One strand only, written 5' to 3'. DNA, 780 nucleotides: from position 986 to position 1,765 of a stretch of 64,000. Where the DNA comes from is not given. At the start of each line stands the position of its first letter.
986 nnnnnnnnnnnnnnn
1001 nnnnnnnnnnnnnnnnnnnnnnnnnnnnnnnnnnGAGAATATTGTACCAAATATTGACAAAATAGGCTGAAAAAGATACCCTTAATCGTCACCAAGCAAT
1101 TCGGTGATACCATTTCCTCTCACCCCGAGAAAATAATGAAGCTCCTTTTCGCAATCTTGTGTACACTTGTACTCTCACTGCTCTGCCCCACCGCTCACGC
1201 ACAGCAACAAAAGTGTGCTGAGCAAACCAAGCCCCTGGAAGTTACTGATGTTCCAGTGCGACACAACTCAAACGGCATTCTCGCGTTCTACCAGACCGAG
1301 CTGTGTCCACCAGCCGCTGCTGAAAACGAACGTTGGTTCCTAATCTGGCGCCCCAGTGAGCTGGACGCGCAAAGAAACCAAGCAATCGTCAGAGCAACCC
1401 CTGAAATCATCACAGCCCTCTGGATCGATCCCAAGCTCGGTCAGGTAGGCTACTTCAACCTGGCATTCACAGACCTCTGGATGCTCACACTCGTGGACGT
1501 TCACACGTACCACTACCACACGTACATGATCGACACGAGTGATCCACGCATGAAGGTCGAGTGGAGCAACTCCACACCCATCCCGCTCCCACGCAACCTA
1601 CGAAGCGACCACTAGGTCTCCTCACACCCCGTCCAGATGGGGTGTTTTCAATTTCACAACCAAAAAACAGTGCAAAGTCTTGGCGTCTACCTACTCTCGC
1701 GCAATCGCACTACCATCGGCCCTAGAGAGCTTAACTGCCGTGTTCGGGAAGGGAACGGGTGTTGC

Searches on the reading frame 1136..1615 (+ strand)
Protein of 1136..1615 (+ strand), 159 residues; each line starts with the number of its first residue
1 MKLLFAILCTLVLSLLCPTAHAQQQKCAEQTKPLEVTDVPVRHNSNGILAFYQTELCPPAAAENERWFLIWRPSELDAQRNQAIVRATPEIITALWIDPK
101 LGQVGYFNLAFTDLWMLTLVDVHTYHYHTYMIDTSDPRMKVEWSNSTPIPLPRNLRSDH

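Call 33: find_encoding_contigs(protein=window:1136-1615:+, flank=10000, max_places=3)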
Protein window:1136-1615:+ (159 aa): 1 contig read that carries it; 1 place shown.
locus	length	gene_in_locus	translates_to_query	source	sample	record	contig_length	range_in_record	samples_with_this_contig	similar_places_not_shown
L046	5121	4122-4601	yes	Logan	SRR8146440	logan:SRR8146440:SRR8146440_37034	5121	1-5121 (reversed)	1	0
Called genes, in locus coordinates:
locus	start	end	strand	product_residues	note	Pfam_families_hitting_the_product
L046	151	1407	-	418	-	PF13263:PHP_C (faint), PF27218:MJ0043_C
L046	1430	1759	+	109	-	PF03819:MazG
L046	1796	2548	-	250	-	PF00483:NTP_transferase, PF01128:IspD (weak), PF02348:CTP_transf_3, PF12804:NTP_transf_3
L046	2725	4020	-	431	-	PF02040:ArsB, PF03600:CitMHS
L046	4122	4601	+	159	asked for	-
